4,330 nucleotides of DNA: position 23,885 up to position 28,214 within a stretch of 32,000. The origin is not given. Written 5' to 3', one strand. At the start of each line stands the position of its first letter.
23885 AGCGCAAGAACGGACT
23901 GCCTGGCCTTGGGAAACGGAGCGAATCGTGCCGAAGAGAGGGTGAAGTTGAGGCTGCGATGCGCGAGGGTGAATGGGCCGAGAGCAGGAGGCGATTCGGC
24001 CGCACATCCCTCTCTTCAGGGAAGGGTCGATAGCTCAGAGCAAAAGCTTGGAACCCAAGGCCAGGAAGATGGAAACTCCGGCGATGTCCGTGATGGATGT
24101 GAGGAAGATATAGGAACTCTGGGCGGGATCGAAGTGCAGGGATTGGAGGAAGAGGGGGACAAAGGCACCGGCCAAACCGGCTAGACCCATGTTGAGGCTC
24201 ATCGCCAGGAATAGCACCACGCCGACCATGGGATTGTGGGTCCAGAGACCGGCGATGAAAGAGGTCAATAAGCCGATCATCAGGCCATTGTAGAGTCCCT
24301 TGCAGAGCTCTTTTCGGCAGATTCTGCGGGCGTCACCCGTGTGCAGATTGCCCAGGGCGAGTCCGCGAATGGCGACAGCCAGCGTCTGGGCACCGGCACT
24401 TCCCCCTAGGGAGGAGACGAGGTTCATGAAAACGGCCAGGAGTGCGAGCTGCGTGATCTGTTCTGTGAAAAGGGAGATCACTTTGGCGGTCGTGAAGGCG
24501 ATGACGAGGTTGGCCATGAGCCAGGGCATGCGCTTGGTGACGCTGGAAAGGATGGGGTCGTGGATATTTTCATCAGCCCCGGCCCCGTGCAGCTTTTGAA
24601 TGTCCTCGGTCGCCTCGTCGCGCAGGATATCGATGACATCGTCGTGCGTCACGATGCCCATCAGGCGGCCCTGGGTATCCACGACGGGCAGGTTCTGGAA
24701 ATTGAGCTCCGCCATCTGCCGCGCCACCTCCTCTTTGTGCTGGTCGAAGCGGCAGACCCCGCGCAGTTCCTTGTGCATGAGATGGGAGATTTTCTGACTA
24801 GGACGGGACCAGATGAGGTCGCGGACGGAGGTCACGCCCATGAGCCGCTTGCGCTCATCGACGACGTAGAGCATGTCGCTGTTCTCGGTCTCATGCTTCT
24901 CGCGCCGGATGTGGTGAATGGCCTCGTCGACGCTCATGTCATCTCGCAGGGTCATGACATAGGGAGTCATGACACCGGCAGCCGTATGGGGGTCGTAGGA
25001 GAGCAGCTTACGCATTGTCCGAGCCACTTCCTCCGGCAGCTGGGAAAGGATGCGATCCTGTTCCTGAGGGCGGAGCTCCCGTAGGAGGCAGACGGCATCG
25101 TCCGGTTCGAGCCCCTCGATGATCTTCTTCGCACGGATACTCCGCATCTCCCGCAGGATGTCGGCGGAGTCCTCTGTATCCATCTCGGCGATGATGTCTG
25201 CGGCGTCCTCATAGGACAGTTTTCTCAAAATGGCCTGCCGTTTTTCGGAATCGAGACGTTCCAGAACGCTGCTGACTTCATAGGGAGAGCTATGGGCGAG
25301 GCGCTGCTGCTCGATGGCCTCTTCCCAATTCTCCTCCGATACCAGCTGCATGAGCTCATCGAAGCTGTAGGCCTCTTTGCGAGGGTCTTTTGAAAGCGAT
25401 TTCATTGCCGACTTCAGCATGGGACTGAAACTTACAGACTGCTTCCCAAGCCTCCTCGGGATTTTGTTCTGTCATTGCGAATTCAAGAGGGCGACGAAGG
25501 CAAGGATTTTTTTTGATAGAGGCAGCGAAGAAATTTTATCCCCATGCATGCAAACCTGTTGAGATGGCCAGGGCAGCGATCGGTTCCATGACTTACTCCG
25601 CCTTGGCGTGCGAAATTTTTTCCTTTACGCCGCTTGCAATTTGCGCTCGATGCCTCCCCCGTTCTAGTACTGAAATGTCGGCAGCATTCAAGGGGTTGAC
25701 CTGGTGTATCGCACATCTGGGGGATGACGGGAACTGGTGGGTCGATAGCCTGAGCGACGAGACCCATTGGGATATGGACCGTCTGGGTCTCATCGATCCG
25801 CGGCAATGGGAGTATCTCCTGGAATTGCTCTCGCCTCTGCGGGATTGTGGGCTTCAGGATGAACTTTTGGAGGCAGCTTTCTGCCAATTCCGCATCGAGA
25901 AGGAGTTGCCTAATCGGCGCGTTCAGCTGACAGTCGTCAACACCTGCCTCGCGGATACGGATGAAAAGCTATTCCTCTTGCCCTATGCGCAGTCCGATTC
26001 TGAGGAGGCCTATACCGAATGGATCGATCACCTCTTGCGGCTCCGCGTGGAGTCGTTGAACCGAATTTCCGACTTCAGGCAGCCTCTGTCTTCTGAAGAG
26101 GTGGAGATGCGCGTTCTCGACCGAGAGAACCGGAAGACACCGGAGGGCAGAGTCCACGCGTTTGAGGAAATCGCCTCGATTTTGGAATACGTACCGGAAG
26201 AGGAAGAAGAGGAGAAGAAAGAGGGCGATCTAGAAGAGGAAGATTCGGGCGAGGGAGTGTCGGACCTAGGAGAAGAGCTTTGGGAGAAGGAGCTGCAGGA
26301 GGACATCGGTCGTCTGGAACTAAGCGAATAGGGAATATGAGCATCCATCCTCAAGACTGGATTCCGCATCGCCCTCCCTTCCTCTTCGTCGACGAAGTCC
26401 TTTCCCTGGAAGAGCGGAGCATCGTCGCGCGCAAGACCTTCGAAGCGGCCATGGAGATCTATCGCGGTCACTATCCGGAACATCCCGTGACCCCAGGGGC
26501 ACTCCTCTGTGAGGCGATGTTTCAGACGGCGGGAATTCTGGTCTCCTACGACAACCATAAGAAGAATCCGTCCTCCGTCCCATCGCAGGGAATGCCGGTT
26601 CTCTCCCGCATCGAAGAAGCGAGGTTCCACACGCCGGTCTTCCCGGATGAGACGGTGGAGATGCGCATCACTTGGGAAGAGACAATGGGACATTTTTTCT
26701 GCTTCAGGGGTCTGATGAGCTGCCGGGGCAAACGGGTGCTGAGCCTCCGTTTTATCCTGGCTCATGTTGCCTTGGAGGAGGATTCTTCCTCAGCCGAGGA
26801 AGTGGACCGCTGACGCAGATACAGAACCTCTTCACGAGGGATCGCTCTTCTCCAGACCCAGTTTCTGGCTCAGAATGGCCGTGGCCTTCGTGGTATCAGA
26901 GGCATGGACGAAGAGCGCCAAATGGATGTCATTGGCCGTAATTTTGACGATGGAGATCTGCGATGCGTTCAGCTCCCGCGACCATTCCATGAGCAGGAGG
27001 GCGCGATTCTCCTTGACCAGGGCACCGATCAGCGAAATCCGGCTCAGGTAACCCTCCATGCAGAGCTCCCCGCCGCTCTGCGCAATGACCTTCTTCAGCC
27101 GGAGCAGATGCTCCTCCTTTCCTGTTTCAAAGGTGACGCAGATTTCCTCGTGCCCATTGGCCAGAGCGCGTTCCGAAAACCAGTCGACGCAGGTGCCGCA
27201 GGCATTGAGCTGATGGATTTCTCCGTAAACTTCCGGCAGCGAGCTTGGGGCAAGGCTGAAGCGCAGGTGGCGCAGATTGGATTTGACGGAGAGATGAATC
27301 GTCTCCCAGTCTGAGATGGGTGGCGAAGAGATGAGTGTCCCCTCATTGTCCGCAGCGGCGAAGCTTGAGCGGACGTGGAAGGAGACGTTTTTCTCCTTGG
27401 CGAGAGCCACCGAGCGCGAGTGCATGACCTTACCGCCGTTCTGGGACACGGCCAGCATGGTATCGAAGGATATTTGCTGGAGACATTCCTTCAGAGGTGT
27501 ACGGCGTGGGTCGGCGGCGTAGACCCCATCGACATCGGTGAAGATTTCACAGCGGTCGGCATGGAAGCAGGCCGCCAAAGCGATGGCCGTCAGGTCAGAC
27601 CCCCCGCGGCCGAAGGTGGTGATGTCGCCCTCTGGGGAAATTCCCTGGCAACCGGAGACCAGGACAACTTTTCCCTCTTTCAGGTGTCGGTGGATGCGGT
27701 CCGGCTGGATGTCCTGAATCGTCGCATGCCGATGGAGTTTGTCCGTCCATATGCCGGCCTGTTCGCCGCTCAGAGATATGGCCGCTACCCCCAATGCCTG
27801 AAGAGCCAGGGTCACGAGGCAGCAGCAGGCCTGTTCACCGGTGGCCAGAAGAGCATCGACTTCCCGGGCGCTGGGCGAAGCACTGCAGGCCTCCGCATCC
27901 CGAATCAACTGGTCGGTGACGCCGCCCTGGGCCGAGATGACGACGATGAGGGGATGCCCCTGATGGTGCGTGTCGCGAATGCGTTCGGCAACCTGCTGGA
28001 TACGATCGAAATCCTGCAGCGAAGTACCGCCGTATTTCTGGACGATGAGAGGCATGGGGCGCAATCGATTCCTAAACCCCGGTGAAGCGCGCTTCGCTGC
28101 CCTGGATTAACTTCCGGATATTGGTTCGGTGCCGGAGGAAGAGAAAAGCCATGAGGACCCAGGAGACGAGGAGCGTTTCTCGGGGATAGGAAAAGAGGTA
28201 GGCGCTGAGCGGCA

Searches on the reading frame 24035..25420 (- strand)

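Call 8: search_protein_families(library=pfam, proteins=[window:24035-25420:-])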
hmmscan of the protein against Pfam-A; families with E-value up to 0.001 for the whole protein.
window:24035-25420:- (461 aa): 3 families
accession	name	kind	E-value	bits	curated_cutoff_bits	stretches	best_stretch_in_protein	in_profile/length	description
PF01769.21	MgtE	-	5.5e-29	101.4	27.6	1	332-454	1-124/125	Divalent cation transporter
PF03448.22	MgtE_N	-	6e-23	81.8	25.9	1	46-144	3-101/102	MgtE intracellular N domain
PF00571.33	CBS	-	8.5e-17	61.7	24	2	222-267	11-56/57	CBS domain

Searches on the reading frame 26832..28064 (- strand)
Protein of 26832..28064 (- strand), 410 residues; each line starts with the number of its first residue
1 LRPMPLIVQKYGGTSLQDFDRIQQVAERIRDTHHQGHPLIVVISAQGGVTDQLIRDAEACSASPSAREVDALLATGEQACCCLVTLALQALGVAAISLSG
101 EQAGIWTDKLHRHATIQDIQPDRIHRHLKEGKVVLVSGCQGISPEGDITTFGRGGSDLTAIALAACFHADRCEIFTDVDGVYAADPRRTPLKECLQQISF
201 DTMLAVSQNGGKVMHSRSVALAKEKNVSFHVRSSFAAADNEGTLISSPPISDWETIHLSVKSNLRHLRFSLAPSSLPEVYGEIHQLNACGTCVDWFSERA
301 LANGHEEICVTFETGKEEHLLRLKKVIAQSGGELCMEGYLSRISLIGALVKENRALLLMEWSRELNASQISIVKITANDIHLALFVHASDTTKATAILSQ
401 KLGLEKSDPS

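Call 8: search_protein_families(library=pfam, proteins=[window:26832-28064:-])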
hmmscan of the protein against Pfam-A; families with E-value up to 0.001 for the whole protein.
window:26832-28064:- (410 aa): 1 family
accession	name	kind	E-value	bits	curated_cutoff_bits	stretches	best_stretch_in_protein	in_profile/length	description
PF00696.33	AA_kinase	-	1e-45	156.8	24.9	1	6-232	2-233/234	Amino acid kinase family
